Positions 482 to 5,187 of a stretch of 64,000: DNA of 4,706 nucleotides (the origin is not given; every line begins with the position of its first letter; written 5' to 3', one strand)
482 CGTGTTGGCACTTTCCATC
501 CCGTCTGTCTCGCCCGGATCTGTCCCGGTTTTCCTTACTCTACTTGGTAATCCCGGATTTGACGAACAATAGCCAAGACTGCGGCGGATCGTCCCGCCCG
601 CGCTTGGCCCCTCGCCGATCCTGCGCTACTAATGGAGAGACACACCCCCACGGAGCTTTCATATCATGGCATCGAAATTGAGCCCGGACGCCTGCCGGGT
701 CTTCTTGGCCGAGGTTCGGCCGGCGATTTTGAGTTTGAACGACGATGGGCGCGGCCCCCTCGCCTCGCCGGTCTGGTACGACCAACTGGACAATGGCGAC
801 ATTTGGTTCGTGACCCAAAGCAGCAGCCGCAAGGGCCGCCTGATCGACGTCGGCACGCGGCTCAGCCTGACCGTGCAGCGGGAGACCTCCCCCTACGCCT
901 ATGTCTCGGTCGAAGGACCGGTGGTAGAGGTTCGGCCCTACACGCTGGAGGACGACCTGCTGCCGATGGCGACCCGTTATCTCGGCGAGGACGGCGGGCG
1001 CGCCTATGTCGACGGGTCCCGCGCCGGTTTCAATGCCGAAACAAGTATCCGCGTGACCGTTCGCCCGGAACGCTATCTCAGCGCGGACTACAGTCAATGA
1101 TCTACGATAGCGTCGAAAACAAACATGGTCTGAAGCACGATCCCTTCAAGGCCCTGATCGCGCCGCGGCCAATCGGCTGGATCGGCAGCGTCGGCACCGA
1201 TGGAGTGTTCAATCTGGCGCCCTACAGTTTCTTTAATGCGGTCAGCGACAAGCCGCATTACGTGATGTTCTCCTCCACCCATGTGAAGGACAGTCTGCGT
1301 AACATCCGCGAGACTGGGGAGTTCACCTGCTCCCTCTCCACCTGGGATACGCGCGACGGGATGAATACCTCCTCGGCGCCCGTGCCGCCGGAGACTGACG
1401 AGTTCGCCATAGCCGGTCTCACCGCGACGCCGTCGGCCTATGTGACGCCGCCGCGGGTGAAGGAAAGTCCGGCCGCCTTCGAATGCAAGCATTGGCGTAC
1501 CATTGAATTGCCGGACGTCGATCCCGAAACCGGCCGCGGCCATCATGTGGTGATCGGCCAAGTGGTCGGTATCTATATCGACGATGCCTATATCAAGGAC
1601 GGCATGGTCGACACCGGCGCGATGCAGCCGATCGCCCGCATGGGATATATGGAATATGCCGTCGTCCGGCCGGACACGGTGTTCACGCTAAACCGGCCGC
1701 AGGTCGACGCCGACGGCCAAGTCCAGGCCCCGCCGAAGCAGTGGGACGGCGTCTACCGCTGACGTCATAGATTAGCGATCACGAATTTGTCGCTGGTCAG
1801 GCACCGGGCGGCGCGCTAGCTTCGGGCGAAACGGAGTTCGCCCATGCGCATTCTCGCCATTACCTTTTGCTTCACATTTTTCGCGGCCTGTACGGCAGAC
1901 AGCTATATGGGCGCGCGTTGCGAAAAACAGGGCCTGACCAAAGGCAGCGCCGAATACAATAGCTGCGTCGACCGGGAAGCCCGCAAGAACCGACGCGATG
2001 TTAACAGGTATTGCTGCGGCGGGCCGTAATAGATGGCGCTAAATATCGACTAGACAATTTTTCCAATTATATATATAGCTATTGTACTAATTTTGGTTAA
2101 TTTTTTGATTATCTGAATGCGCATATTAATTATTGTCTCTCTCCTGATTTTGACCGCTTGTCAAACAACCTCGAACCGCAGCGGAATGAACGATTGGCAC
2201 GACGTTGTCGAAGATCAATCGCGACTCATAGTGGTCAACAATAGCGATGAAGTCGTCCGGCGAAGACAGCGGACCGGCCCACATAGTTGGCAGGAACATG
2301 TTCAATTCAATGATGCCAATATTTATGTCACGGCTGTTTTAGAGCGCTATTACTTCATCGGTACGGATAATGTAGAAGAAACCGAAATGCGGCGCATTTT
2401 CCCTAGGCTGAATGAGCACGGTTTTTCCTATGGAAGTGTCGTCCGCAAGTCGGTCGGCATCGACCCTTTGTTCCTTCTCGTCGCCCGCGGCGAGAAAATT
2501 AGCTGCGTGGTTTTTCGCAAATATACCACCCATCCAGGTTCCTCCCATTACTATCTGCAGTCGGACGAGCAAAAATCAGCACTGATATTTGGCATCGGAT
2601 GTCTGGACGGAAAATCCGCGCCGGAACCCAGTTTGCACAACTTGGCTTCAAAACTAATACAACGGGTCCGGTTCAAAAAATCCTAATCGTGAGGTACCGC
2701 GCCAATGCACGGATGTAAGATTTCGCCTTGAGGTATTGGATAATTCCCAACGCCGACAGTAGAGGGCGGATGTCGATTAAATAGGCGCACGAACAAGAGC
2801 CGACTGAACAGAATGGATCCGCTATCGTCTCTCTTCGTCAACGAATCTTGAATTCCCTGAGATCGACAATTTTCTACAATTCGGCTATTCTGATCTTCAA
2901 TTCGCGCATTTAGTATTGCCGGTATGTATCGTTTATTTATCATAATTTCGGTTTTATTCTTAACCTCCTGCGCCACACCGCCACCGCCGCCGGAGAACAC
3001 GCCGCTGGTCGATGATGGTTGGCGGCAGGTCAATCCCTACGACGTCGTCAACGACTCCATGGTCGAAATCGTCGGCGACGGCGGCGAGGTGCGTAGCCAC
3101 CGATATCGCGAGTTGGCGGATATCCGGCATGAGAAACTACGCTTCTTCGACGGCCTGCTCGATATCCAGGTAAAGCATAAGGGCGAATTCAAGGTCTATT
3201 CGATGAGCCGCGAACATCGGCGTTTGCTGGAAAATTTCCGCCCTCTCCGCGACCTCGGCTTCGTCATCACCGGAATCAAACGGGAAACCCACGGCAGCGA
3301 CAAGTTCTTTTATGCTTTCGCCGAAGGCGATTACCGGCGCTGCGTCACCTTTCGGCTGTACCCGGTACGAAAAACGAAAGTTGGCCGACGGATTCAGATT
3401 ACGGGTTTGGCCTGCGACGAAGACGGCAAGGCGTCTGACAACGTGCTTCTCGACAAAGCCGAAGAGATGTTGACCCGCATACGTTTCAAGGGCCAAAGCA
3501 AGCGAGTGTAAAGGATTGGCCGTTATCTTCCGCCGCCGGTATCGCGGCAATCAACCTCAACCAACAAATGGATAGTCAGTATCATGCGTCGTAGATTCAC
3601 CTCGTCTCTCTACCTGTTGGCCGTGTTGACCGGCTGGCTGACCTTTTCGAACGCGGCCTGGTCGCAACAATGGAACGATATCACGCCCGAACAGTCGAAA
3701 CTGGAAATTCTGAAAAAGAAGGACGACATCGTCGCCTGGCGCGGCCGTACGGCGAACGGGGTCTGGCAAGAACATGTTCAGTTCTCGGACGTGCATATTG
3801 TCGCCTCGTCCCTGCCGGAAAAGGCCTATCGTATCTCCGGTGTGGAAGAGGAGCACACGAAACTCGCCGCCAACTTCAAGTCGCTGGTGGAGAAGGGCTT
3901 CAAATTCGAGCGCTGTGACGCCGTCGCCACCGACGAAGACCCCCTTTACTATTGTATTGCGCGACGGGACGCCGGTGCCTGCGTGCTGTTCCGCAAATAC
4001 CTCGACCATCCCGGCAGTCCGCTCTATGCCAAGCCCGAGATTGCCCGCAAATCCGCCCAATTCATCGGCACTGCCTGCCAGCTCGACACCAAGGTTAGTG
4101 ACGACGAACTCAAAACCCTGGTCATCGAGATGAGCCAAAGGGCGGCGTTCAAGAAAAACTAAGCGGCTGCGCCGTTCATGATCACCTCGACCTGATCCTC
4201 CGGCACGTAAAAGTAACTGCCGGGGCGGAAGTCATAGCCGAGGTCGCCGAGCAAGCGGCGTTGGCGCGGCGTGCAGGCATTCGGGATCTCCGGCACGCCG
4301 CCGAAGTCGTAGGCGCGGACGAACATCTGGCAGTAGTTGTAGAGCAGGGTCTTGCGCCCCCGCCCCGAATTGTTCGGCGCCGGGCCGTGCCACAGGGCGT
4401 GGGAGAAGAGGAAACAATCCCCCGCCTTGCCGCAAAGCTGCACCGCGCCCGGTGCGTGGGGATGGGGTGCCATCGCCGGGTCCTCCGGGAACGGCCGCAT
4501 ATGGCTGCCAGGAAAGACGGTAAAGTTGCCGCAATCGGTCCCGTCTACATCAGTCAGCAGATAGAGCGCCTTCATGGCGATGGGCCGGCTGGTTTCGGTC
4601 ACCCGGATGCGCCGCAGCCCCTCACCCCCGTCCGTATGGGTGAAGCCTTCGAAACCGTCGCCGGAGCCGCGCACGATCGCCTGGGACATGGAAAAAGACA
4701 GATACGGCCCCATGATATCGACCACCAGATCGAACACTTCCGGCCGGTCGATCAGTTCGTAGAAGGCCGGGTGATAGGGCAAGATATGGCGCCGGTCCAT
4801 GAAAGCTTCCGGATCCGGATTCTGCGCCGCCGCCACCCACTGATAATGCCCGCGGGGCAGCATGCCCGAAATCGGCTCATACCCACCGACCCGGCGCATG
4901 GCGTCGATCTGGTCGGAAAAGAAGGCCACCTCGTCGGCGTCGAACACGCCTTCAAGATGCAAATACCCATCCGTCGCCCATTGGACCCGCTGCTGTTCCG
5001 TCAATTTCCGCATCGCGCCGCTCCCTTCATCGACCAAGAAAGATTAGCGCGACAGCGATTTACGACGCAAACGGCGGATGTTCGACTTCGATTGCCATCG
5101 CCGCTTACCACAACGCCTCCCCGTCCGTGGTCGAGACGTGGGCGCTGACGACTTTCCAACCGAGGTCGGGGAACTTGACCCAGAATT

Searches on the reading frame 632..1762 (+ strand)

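Call 70: search_protein_families(library=pfam, proteins=[window:632-1762:+], max_evalue=0.00001)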
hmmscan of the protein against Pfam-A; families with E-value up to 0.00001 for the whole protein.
window:632-1762:+ (376 aa): 1 family
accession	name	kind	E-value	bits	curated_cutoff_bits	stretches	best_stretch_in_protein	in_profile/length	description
PF01613.24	Flavin_Reduct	-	7.6e-21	75.3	27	1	178-319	5-136/153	Flavin reductase like domain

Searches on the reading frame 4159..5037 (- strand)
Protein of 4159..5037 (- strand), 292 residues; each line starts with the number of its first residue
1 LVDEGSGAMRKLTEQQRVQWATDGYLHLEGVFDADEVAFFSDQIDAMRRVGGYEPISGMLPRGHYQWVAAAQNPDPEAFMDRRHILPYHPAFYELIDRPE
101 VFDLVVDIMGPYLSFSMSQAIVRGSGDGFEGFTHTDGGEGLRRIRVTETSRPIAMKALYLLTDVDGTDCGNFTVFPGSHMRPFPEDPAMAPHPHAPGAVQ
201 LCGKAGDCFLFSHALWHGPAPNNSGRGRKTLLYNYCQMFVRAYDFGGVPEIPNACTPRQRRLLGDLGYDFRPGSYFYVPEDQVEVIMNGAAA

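Call 70: search_protein_families(library=pfam, proteins=[window:4159-5037:-], max_evalue=0.00001)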
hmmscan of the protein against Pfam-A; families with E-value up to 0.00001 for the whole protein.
window:4159-5037:- (292 aa): 1 family
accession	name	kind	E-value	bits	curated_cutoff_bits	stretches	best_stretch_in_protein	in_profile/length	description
PF05721.19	PhyH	-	4.6e-13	50.4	22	1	22-229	3-212/213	Phytanoyl-CoA dioxygenase (PhyH)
